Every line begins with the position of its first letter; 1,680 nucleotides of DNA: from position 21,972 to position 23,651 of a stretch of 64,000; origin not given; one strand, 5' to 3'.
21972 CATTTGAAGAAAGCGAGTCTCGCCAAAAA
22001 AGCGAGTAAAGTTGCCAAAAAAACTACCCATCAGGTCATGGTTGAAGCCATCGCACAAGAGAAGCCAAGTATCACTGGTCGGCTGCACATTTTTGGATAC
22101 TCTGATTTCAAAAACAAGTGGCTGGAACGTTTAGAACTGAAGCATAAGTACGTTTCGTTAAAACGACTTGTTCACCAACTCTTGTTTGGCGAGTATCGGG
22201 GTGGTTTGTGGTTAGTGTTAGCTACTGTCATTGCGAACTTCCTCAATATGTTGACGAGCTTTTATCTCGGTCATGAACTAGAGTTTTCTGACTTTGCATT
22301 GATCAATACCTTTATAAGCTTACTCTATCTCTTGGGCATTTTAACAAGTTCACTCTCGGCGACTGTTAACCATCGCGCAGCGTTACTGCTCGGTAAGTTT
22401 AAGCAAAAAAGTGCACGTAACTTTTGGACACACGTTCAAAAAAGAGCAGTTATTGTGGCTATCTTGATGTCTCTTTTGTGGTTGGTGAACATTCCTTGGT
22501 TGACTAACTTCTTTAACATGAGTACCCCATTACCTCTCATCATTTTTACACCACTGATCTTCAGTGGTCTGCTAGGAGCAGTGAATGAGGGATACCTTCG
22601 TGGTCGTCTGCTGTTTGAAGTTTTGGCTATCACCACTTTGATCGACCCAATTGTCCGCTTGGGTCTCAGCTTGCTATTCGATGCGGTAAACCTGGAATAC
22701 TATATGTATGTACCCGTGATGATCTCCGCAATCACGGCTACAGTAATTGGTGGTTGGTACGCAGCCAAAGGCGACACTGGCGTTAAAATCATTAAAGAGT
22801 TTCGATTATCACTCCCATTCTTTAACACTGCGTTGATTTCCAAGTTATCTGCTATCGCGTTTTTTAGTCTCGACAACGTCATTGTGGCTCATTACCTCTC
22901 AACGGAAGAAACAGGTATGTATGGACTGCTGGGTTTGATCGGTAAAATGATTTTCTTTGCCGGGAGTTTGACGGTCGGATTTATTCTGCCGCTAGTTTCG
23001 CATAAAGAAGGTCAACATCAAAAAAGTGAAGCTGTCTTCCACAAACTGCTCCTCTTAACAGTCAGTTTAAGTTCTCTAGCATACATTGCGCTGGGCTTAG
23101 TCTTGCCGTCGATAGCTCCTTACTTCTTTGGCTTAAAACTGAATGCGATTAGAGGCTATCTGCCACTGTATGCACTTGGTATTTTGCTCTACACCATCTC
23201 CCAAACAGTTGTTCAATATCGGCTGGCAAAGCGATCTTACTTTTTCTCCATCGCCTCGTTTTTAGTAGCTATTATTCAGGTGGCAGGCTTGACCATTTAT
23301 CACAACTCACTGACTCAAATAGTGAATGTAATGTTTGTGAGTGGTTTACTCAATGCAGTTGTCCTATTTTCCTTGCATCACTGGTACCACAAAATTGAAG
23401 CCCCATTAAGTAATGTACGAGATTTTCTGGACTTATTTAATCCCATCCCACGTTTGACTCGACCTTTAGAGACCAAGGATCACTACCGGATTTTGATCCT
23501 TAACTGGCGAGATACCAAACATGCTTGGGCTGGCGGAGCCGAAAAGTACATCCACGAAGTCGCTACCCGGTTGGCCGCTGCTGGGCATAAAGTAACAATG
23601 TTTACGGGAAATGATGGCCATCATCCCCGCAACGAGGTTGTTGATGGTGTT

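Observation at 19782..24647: Single 1621-aa polypeptide fusing GT2 + processive GT2 (QxxRW) + Wzx-like flippase + GT4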

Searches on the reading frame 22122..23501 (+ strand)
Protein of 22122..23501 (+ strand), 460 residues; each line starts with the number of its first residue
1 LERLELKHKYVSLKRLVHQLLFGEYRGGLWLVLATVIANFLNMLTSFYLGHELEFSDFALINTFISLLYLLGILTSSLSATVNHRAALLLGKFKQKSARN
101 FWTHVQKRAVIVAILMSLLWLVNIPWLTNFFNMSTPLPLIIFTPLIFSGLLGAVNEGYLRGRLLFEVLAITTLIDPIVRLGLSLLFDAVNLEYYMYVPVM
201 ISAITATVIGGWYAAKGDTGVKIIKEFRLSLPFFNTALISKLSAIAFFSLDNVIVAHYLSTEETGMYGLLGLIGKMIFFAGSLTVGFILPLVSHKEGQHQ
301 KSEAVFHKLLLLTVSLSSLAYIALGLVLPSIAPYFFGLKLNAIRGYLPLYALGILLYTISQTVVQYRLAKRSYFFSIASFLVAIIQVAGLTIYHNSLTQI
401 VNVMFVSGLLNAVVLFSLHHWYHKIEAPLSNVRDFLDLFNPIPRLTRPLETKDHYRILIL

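Call 8: search_protein_families(library=pfam, proteins=[window:22122-23501:+], max_evalue=10)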
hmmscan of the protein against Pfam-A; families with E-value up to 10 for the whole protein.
window:22122-23501:+ (460 aa): 0 families

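Call 15: search_solved_structures(query=A1, max_evalue=10, show_alignments=2)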
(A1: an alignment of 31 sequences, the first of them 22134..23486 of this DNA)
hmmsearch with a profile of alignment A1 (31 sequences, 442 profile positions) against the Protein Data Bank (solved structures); distinct sequences matched with E-value up to 10: 7.
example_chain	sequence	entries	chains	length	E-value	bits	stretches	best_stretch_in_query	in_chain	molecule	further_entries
21ci_A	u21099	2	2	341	0.00019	23.8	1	254-350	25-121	Orexin receptor type 2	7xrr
6tpg_A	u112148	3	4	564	0.00056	22.2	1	253-350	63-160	Orexin receptor type 2,GlgA glycogen synthase,Hypocretin receptor-2 | Orexin receptor type 2,GlgA glycogen synthase,Orexin receptor type 2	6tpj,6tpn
7l1u_R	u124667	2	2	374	0.0025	20.1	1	254-349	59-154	Hypocretin receptor type 2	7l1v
7sr8_R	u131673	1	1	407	0.003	19.8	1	254-349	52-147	Hypocretin receptor type 2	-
7sqo_R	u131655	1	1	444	0.0046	19.2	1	254-349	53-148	Orexin receptor type 2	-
4s0v_A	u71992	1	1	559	0.011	18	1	254-349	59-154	Human Orexin receptor type 2 fusion protein to P. abysii Glycogen Synthase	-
5wqc_A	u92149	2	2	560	0.011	18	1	254-349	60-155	Orexin receptor type 2,GlgA glycogen synthase,Orexin receptor type 2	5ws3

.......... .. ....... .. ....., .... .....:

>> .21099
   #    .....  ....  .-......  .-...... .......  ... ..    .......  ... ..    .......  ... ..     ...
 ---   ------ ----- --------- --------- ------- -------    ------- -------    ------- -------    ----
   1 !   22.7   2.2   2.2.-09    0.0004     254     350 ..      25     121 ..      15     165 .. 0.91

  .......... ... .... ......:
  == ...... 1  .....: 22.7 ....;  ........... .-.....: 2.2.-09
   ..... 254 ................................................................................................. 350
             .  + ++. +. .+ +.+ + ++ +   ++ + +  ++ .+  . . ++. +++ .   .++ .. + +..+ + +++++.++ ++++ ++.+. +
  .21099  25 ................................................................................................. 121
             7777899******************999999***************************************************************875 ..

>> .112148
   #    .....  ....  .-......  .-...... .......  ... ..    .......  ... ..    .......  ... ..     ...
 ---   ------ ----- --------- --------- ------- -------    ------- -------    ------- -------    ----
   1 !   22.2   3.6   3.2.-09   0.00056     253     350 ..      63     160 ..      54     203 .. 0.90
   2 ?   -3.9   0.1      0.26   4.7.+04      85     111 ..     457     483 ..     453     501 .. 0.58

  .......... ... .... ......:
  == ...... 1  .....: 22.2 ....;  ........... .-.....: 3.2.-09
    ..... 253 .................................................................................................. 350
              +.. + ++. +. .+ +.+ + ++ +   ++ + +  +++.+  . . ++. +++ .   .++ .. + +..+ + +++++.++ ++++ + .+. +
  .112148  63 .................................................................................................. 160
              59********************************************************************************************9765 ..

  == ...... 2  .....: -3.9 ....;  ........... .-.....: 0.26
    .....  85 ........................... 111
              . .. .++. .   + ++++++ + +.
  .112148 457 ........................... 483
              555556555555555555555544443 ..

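Call 16: search_protein_families(library=pfam, alignment_id=A1, max_evalue=1)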
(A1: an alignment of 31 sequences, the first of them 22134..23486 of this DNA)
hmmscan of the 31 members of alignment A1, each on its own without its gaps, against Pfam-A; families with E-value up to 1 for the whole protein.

A. member 1, window:22134-23486:+ (451 aa): 0 families

B. families by the number of members that match (of 31 scanned): 13 families
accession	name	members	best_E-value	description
PF01943.22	Polysacc_synt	7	1.3e-11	Polysaccharide biosynthesis protein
PF13440.11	Polysacc_synt_3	2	4.5e-09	Polysaccharide biosynthesis protein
PF01554.23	MatE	2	4.8e-06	MatE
PF19764.4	DUF6251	1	0.0027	Family of unknown function (DUF6251)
PF06196.17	DUF997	1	0.0081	Protein of unknown function (DUF997)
PF14497.11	GST_C_3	1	0.064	Glutathione S-transferase, C-terminal domain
PF09498.15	DUF2388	1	0.22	Protein of unknown function (DUF2388)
PF18235.6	OST_P2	1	0.24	Oligosaccharyltransferase Peripheral 2 domain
PF15361.11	RIC3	1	0.25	Resistance to inhibitors of cholinesterase homologue 3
PF13572.11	DUF4134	1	0.43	Domain of unknown function (DUF4134)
PF11119.13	DUF2633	1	0.56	Protein of unknown function (DUF2633)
PF04530.17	Viral_Beta_CD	1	0.74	Viral Beta C/D like family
PF02392.22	Ycf4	1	0.89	Ycf4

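Call 19: find_related_loci(query=window:22134-23486:+, collection=genome_contigs, flank=10000)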
Query window:22134-23486:+ (451 aa) in genome_contigs; peptide patterns used: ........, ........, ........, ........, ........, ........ (x = any residue, [..] = any of these).
82 stretches matched a pattern, but none encodes a relative of the query by tblastn (E <= 1e-3).

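Call 23: predict_structure(alignment_id=A1)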
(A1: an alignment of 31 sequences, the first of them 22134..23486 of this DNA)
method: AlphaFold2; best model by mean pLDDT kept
length: 451 residues; sequences in the alignment: 31
mean_pLDDT: 88.1   pTM: 0.86
mean pLDDT of the five models: 88.1, 87.2, 86.6, 86.4, 86.1
residues with pLDDT >= 90: 282; 70-90: 139; 50-70: 27; < 50: 3
segments of 3 or more residues with pLDDT < 50: 449-451
pLDDT, mean of each block of 10 residues (from residue 1): 71 79 90 89 78 72 84 96 91 88 96 96 87 91 96 95 95 94 90 92 96 72 85 92 78 81 85 91 95 93 95 96 87 81 96 96 94 95 93 94 97 95 88 71 51 40
secondary structure, 60 per line:
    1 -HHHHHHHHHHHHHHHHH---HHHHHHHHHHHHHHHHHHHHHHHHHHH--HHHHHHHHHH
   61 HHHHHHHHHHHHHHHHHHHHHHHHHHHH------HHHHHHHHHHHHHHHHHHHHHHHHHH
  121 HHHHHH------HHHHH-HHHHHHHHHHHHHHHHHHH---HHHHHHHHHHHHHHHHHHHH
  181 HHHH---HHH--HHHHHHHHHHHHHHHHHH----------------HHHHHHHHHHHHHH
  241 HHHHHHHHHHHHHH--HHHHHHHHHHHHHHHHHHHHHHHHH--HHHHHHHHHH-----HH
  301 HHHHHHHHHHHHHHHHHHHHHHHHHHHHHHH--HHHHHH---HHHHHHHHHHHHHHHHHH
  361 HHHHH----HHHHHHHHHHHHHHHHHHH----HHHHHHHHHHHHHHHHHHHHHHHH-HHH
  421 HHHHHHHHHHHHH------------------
elements in order: H2-18 H22-48 H51-88 H95-126 H133-137 H139-157 H161-184 H193-210 H227-254 H257-281 H284-293 H299-331 H334-339 H343-365 H370-388 H393-416 H418-433

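Call 25: fold_search(model_id=the predicted structure, library=pdb)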
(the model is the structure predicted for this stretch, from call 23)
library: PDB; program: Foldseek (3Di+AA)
matches with E <= 10: 253; with E <= 0.001: 49
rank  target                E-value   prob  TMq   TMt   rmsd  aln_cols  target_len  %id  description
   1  6gwh                  2.6e-07  1.00  0.68  0.70   5.2       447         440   17  Outward-facing conformation of a multidrug resistance MATE family transporter of the MOP superfamily. (released 2019-06-05)
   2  9g95_A                2.9e-07  1.00  0.68  0.73   4.9       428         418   13  Lipid III flippase WzxE with NB10 nanobody in outward-facing conformation at 2.7552 A (released 2025-01-22)
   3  4z3n                  5.6e-07  1.00  0.69  0.72   5.0       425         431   15  Crystal structure of the MATE transporter ClbM (released 2016-01-13)
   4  6nc9                  5.8e-07  1.00  0.61  0.58   6.0       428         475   14  Lipid II flippase MurJ, outward-facing conformation (released 2019-04-17)
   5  9ukv_A                1.0e-06  1.00  0.63  0.57   5.6       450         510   14  JM Complex - E. coli MurJ, Levivirus M lysis protein LysM (SglM) (released 2025-09-10)
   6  9r1f_A                1.3e-06  1.00  0.71  0.67   4.3       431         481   14  Cryo-EM structure of human MATE1 in complex with metformin (released 2025-11-05)
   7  4mlb_C                1.4e-06  1.00  0.69  0.69   5.1       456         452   15  Reverse polarity of binding pocket suggests different function of a MOP superfamily transporter from Pyrococcus furios (released 2013-09-25)
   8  3vvr_A                1.7e-06  1.00  0.70  0.71   5.1       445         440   16  Crystal structure of MATE in complex with MaD5 (released 2013-04-03)
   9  9nu8_A                1.7e-06  1.00  0.70  0.63   5.5       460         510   14  Structure of MurJ in complex with single gene lysis protein from phage Changjiang3 (released 2026-02-11)
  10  3vvn                  1.8e-06  1.00  0.68  0.69   5.3       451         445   16  Crystal structure of MATE in the straight conformation (released 2013-04-03)
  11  3w4t                  1.9e-06  1.00  0.66  0.67   5.5       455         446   16  Crystal structure of MATE P26A mutant (released 2013-04-03)
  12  6hfb_D                2.1e-06  1.00  0.70  0.70   4.6       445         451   15  Outward-facing conformation of a multidrug resistance MATE family transporter of the MOP superfamily. (released 2019-06-12)
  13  6hfb_C                2.5e-06  1.00  0.69  0.69   5.2       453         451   17  Outward-facing conformation of a multidrug resistance MATE family transporter of the MOP superfamily. (released 2019-06-12)
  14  6hfb_B                2.5e-06  1.00  0.67  0.67   5.7       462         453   15  Outward-facing conformation of a multidrug resistance MATE family transporter of the MOP superfamily. (released 2019-06-12)
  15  4mlb_A                2.9e-06  1.00  0.70  0.69   5.0       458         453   16  Reverse polarity of binding pocket suggests different function of a MOP superfamily transporter from Pyrococcus furios (released 2013-09-25)
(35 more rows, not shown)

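Call 57: search_protein_representatives(alignment_id=A1)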
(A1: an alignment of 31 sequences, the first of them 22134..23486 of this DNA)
Query: 31 sequences, 442 profile positions. Proteins with E-value up to 0.001 (for the whole library): 8255; up to 1e-10: 4714; up to 1e-30: 1241. The best 150 are listed.
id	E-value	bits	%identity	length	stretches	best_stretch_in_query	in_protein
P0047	7.3e-149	512.9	-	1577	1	5-436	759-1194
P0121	7.5e-143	493.1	-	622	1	7-434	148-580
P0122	4.5e-140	484.0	-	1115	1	12-435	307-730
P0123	2.1e-138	478.4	-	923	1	5-436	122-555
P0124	1.5e-137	475.7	-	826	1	6-424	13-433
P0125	2.9e-136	471.4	-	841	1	3-431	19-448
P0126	1.0e-135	469.6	-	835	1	10-435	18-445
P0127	1.7e-134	465.6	-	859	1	8-435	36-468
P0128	2.1e-134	465.2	-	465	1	4-434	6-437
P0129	2.4e-134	465.1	-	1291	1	5-432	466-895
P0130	5.3e-134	463.9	-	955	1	6-430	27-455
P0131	5.8e-133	460.5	-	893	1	5-432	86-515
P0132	7.4e-133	460.2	-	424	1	9-420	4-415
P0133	7.5e-132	456.9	-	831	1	8-433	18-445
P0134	1.5e-131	455.9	-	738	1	6-415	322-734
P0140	7.8e-130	450.2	-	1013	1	3-430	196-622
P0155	5.5e-121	421.0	-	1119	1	5-433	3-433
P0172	3.1e-112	392.2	-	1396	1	5-430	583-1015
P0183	6.2e-108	378.0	-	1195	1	11-432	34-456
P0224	5.5e-92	325.5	-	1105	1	5-410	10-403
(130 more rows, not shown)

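Call 67: search_protein_families(library=pfam, proteins=[P0121, P0123, P0130, P0140, P0155, P0183, P0224, P0125, P0128, P0172], max_evalue=0.0001)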
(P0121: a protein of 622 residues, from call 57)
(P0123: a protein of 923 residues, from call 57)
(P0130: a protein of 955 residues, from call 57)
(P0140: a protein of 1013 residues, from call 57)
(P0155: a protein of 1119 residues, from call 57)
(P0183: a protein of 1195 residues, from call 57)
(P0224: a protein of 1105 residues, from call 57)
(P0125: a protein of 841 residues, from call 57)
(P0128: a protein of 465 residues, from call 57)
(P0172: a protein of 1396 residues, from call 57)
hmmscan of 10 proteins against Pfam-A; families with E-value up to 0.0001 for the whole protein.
P0121 (622 aa): 0 families

P0123 (923 aa): 5 families
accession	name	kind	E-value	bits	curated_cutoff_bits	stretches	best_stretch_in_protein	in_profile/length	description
PF00534.26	Glycos_transf_1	-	3.6e-46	157.3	26.4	1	734-897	5-169/172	Glycosyl transferases group 1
PF13692.12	Glyco_trans_1_4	-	2e-31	109.6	27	1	745-886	2-142/142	Glycosyl transferases group 1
PF13439.12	Glyco_transf_4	-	7.5e-11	42.8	28.5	1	575-735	2-169/170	Glycosyltransferase Family 4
PF20706.3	GT4-conflict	-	8.7e-09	35.3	26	1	729-865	178-326/385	Family 4 Glycosyltransferase in conflict systems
PF13579.12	Glyco_trans_4_4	-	5.8e-05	23.9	29.7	1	575-728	1-155/158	Glycosyl transferase 4-like domain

P0130 (955 aa): 2 families
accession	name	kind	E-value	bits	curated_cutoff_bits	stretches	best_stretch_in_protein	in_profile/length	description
PF04229.20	GrpB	-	7.3e-08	33.2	25.5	1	802-948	3-156/159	GrpB protein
PF01636.29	APH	-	2e-06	28.2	23.2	1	542-693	50-209/239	Phosphotransferase enzyme family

P0140 (1013 aa): 6 families
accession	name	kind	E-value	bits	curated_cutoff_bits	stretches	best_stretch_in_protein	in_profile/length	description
PF00534.26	Glycos_transf_1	-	1.7e-41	142.1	26.4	1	815-974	10-170/172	Glycosyl transferases group 1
PF13692.12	Glyco_trans_1_4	-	7.9e-33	114.1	27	1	821-962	2-142/142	Glycosyl transferases group 1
PF13439.12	Glyco_transf_4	-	3e-17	63.6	28.5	1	649-810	2-169/170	Glycosyltransferase Family 4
PF20706.3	GT4-conflict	-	7.4e-15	55.3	26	1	798-988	172-384/385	Family 4 Glycosyltransferase in conflict systems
PF13524.12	Glyco_trans_1_2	-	7.6e-10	39.3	25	1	843-987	7-140/144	Glycosyl transferase-like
PF13579.12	Glyco_trans_4_4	-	9.3e-09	36.3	29.7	1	649-806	1-158/158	Glycosyl transferase 4-like domain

P0155 (1119 aa): 7 families
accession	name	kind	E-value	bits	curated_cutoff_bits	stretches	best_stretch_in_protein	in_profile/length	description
PF00534.26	Glycos_transf_1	-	1e-42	146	26.4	1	614-781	4-172/172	Glycosyl transferases group 1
PF13692.12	Glyco_trans_1_4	-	1.4e-29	103.6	27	1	626-766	2-141/142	Glycosyl transferases group 1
PF00535.33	Glycos_transf_2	-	3.7e-23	82.7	23.3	1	827-993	1-166/168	Glycosyl transferase family 2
PF13439.12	Glyco_transf_4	-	6.3e-15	56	28.5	1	455-616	2-169/170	Glycosyltransferase Family 4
PF13641.12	Glyco_tranf_2_3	-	5.4e-13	49.9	27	1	826-1042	3-226/230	Glycosyltransferase like family 2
PF20706.3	GT4-conflict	-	1.6e-10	41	26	1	603-743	171-323/385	Family 4 Glycosyltransferase in conflict systems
PF13579.12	Glyco_trans_4_4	-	1.4e-05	25.9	29.7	1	455-572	1-122/158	Glycosyl transferase 4-like domain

P0183 (1195 aa): 7 families
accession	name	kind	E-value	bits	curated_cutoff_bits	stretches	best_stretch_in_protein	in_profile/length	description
PF00534.26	Glycos_transf_1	-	1e-42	146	26.4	1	640-803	5-169/172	Glycosyl transferases group 1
PF13692.12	Glyco_trans_1_4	-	1.3e-37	129.6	27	1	651-792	2-142/142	Glycosyl transferases group 1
PF13439.12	Glyco_transf_4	-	1.2e-18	68.2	28.5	1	480-639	2-168/170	Glycosyltransferase Family 4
PF20706.3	GT4-conflict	-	1.2e-09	38.2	26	1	650-793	197-358/385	Family 4 Glycosyltransferase in conflict systems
PF13579.12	Glyco_trans_4_4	-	4.4e-09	37.3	29.7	1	480-636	1-158/158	Glycosyl transferase 4-like domain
PF13480.13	Acetyltransf_6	-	7.9e-09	36.2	22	1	988-1127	5-142/143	Acetyltransferase (GNAT) domain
PF13524.12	Glyco_trans_1_2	-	1.3e-05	25.6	25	1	676-803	9-125/144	Glycosyl transferase-like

P0224 (1105 aa): 5 families
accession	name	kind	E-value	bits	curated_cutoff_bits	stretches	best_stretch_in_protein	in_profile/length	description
PF00534.26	Glycos_transf_1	-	3.1e-26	92.4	26.4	1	923-1082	12-171/172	Glycosyl transferases group 1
PF13692.12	Glyco_trans_1_4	-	1.4e-23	84.2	27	1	927-1067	2-140/142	Glycosyl transferases group 1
PF00535.33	Glycos_transf_2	-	7.7e-22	78.4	23.3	1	433-597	1-164/168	Glycosyl transferase family 2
PF20706.3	GT4-conflict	-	1.2e-10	41.4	26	1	892-1041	161-317/385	Family 4 Glycosyltransferase in conflict systems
PF13641.12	Glyco_tranf_2_3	-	6.9e-08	33.2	27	1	432-631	3-208/230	Glycosyltransferase like family 2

P0125 (841 aa): 5 families
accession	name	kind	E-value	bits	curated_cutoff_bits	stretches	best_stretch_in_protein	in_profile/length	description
PF00534.26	Glycos_transf_1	-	1.2e-40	139.3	26.4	1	630-794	4-169/172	Glycosyl transferases group 1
PF13692.12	Glyco_trans_1_4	-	3.1e-30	105.7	27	1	642-783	2-142/142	Glycosyl transferases group 1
PF13439.12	Glyco_transf_4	-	5.5e-18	66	28.5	1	471-629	2-167/170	Glycosyltransferase Family 4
PF20706.3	GT4-conflict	-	5.3e-09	36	26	1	602-758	152-322/385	Family 4 Glycosyltransferase in conflict systems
PF13579.12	Glyco_trans_4_4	-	2.9e-07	31.4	29.7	1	471-627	1-158/158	Glycosyl transferase 4-like domain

P0128 (465 aa): 0 families

P0172 (1396 aa): 9 families
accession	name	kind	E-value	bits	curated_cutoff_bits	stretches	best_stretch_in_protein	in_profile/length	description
PF00534.26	Glycos_transf_1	-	2.5e-42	144.8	26.4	1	1218-1371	15-169/172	Glycosyl transferases group 1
PF13692.12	Glyco_trans_1_4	-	2e-33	116.1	27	1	1219-1359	2-141/142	Glycosyl transferases group 1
PF13641.12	Glyco_tranf_2_3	-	6.5e-24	85.7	27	1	121-349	1-230/230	Glycosyltransferase like family 2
PF13632.12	Glyco_trans_2_3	-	3.8e-21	76.3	27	1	207-401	1-186/198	Glycosyl transferase family group 2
PF13439.12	Glyco_transf_4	-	5.7e-19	69.2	28.5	1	1048-1208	2-169/170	Glycosyltransferase Family 4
PF00535.33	Glycos_transf_2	-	8.8e-13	49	23.3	1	125-260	2-132/168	Glycosyl transferase family 2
PF20706.3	GT4-conflict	-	6.7e-12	45.5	26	1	1200-1336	176-323/385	Family 4 Glycosyltransferase in conflict systems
PF13579.12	Glyco_trans_4_4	-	1.7e-10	41.9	29.7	1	1048-1204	1-158/158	Glycosyl transferase 4-like domain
PF13524.12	Glyco_trans_1_2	-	3.9e-07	30.6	25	1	1242-1372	4-126/144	Glycosyl transferase-like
